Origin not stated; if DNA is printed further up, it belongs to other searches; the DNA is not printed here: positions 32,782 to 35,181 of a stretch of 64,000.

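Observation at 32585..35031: Coupled operon of an unknown 116-aa protein and a NirB-like FAD/NAD(P)-BFD[2Fe-2S]-PNPOx fusion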

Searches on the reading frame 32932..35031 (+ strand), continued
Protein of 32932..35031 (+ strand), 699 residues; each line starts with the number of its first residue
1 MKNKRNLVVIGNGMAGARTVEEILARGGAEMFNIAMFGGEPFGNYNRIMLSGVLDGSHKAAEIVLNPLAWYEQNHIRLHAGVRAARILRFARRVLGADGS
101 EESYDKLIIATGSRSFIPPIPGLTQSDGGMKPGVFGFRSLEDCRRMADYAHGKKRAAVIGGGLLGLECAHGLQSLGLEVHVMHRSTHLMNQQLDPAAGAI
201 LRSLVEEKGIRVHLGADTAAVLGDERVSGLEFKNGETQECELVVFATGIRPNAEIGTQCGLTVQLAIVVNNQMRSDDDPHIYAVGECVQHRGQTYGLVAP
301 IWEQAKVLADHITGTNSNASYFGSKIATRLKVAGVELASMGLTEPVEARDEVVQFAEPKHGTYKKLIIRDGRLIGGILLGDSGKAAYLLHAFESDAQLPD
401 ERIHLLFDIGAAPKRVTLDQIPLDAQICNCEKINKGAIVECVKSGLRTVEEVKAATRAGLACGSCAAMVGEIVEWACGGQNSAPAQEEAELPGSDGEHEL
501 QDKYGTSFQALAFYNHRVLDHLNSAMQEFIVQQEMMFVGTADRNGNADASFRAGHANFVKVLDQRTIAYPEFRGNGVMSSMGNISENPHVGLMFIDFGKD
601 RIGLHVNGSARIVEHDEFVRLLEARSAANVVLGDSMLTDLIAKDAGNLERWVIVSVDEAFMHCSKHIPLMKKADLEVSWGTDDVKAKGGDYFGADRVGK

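Call 12: find_encoding_contigs(protein=P0075, flank=10000, max_places=3)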
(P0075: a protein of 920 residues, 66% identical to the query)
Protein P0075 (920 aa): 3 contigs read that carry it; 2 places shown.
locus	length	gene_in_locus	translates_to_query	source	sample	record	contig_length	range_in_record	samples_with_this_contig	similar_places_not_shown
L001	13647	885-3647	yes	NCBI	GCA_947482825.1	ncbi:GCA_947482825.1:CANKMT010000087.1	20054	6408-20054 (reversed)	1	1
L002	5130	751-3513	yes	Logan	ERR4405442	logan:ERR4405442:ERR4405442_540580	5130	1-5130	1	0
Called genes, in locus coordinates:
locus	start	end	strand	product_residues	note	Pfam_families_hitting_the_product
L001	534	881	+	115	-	-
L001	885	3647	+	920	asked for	PF07992:Pyr_redox_2, PF13738:Pyr_redox_3 (weak), PF00070:Pyr_redox, PF18267:Rubredoxin_C, PF04324:Fer2_BFD, PF01243:PNPOx_N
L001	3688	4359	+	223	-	PF22113:Mtrc-MtrF_II-IV_dom (faint), PF14522:Cytochrome_C7 (faint), PF14537:Cytochrom_c3_2 (faint), PF02085:Cytochrom_CIII (faint)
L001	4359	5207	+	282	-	PF11845:Tll0287-like (weak)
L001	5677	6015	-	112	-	PF14384:BrnA_antitoxin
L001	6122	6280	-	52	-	PF04365:BrnT_toxin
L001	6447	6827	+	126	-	-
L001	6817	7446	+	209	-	PF02661:Fic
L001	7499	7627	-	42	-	-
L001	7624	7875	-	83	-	PF02604:PhdYeFM_antitox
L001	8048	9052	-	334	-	PF01118:Semialdhyde_dh, PF22698:Semialdhyde_dhC_1, PF02774:Semialdhyde_dhC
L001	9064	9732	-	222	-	PF01738:DLH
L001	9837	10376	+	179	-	PF01035:DNA_binding_1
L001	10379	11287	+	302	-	PF02899:Phage_int_SAM_1, PF00589:Phage_integrase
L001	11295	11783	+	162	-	PF04073:tRNA_edit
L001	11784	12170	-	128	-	PF02152:FolB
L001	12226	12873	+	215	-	PF02660:G3P_acyltransf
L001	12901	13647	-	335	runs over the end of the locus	PF00814:TsaD, PF22521:HypF_C_2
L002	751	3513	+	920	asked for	PF07992:Pyr_redox_2, PF13738:Pyr_redox_3 (weak), PF00070:Pyr_redox, PF18267:Rubredoxin_C, PF04324:Fer2_BFD, PF01243:PNPOx_N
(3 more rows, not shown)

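Call 13: find_encoding_contigs(protein=P0065, flank=10000, max_places=3)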
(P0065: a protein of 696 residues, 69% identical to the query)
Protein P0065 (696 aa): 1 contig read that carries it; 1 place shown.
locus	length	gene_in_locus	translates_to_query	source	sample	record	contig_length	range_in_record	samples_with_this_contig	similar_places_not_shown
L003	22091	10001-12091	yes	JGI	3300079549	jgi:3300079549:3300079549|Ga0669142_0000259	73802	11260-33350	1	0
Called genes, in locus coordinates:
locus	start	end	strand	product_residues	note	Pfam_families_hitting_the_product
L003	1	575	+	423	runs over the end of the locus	-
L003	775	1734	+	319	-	PF00106:adh_short, PF08659:KR, PF13561:adh_short_C2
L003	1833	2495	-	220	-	PF01909:NTP_transf_2, PF18765:Polbeta, PF01934:HepT-like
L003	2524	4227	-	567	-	PF01979:Amidohydro_1 (faint), PF07969:Amidohydro_3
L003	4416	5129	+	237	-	PF04199:Cyclase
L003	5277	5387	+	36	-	-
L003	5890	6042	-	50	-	-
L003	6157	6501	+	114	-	PF02604:PhdYeFM_antitox (weak), PF03683:UPF0175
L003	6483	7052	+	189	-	PF11848:DUF3368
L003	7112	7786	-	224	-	PF01470:Peptidase_C15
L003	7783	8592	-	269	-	PF00581:Rhodanese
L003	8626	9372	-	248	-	PF00881:Nitroreductase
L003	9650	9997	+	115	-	-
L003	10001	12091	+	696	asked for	PF07992:Pyr_redox_2, PF13738:Pyr_redox_3 (weak), PF00070:Pyr_redox, PF18267:Rubredoxin_C, PF04324:Fer2_BFD, PF01243:PNPOx_N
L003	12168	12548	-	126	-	-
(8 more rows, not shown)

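Call 18: search_protein_families(library=pfam, proteins=[L001:3688-4359:+, L001:4359-5207:+], max_evalue=0.1)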
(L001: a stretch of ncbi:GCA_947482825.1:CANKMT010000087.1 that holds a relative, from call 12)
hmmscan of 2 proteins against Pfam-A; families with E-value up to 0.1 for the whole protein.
L001:3688-4359:+ (223 aa): 5 families
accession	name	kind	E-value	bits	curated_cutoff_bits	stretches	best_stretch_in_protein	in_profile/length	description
PF02085.21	Cytochrom_CIII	-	5.6e-06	27.1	22.9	2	123-186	32-91/101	Class III cytochrome C family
PF14522.11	Cytochrome_C7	-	7.6e-06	26.1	24.8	3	83-148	8-67/67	Cytochrome c7 and related cytochrome c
PF14537.11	Cytochrom_c3_2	-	1.8e-05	25.5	25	2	124-185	9-72/79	Cytochrome c3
PF22113.1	Mtrc-MtrF_II-IV_dom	-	2.9e-05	24.1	30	1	44-105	118-175/176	Outer membrane cytochrome MtrC/MtrF-like, domains II/IV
PF09699.15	Paired_CXXCH_1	-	0.00014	22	20.6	1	83-131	1-39/41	Doubled CXXCH motif (Paired_CXXCH_1)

L001:4359-5207:+ (282 aa): 1 family
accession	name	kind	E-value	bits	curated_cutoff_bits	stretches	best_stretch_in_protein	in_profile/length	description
PF11845.13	Tll0287-like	-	1.7e-06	29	24.1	1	93-198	35-144/144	Tll0287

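Call 78: list_cluster_members(proteins=[window:32932-35028:+, window:32585-32932:+, P0012, P0325, P0265])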
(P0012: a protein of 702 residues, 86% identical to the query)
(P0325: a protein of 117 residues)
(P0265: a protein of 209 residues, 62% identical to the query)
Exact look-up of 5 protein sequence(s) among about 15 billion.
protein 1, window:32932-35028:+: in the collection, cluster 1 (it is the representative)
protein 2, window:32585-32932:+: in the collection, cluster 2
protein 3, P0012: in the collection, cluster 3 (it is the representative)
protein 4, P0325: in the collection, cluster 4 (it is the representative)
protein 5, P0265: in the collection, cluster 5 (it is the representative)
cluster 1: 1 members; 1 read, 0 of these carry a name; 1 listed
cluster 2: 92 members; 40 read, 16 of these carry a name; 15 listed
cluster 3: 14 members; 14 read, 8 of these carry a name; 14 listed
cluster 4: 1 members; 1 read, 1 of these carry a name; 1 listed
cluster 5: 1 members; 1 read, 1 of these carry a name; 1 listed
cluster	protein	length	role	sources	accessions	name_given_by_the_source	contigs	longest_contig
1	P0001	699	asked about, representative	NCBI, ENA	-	-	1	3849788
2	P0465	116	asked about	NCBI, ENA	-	-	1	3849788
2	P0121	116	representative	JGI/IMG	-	hypothetical protein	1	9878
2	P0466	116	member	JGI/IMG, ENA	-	hypothetical protein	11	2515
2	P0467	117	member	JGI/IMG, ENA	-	assimilatory nitrate reductase catalytic subunit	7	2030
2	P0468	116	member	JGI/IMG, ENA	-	hypothetical protein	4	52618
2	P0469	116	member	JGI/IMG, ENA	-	hypothetical protein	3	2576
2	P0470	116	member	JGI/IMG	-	hypothetical protein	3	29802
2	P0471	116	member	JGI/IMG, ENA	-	hypothetical protein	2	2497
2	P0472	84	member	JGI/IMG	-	hypothetical protein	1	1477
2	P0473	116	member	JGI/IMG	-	hypothetical protein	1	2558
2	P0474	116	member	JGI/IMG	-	assimilatory nitrate reductase catalytic subunit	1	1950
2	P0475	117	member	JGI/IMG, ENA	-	assimilatory nitrate reductase catalytic subunit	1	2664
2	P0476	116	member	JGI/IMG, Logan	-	hypothetical protein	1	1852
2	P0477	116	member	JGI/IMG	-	hypothetical protein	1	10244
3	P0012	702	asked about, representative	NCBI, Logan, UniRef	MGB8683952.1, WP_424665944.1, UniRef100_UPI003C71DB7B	MAG: FAD-dependent oxidoreductase [Candidatus Binatus sp.] | FAD-dependent oxidoreductase n=1 Tax=Candidatus Binatus sp. TaxID=2811406 ...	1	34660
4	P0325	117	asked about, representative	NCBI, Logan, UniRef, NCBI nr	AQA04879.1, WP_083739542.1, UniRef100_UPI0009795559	molybdopterin oxidoreductase [Mycobacterium sp. MS1601] | molybdopterin oxidoreductase n=1 Tax=Mycobacterium sp. MS1601 TaxID=1936029 ...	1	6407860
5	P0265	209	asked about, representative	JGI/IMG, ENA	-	hypothetical protein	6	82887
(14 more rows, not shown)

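Call 80: find_encoding_contigs(protein=P0116, flank=7000, max_places=2)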
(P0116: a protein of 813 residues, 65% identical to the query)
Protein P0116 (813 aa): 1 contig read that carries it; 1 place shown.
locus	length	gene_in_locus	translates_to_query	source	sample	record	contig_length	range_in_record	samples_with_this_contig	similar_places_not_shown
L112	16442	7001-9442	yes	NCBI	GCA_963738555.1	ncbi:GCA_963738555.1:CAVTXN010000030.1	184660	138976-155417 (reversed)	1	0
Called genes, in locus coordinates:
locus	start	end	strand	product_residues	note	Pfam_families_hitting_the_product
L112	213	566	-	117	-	-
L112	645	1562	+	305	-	PF02517:Rce1-like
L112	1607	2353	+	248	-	-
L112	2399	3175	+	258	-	PF05096:Glu_cyclase_2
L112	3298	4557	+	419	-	PF07690:MFS_1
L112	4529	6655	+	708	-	PF04879:Molybdop_Fe4S4, PF00384:Molybdopterin, PF01568:Molydop_binding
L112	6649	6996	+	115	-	-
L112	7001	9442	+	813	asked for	PF07992:Pyr_redox_2, PF13738:Pyr_redox_3, PF00070:Pyr_redox, PF18267:Rubredoxin_C, PF04324:Fer2_BFD, PF03460:NIR_SIR_ferr, PF01077:NIR_SIR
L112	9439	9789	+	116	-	PF00355:Rieske, PF13806:Rieske_2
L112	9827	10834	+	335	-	PF00044:Gp_dh_N, PF02800:Gp_dh_C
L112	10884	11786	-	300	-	PF00106:adh_short (faint), PF01370:Epimerase (weak), PF02254:TrkA_N (weak), PF05368:NmrA, PF13460:NAD_binding_10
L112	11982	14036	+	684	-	-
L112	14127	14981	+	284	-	-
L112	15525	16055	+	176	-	-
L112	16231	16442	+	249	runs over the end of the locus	-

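Call 81: find_encoding_contigs(protein=P0100, flank=7000, max_places=2)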
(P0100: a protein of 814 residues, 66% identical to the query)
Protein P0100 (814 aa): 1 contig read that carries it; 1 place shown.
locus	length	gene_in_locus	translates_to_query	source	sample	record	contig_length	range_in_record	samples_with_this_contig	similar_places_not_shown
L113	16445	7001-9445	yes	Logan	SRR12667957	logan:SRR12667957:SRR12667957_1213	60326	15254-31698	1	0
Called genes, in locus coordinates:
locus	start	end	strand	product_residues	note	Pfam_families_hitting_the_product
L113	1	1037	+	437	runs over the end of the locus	PF25778:DUF7948, PF06739:SBBP (weak)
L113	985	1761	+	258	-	PF06739:SBBP (weak)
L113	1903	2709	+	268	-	PF19190:BACON_2 (weak), PF13004:BACON (weak)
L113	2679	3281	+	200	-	-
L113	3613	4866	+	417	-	PF07690:MFS_1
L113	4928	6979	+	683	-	PF00384:Molybdopterin, PF01568:Molydop_binding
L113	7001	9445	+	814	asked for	PF07992:Pyr_redox_2, PF13738:Pyr_redox_3, PF00070:Pyr_redox, PF18267:Rubredoxin_C, PF04324:Fer2_BFD, PF03460:NIR_SIR_ferr, PF01077:NIR_SIR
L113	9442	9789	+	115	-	PF00355:Rieske, PF13806:Rieske_2, PF22543:Rieske_4 (weak)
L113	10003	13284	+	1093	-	PF13620:CarboxypepD_reg, PF13715:CarbopepD_reg_2, PF25183:OMP_b-brl_4, PF00593:TonB_dep_Rec_b-barrel (weak)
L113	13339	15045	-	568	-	PF01839:FG-GAP (faint), PF13517:FG-GAP_3, PF07593:UnbV_ASPIC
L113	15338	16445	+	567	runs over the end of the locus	PF13641:Glyco_tranf_2_3, PF13632:Glyco_trans_2_3, PF05157:MshEN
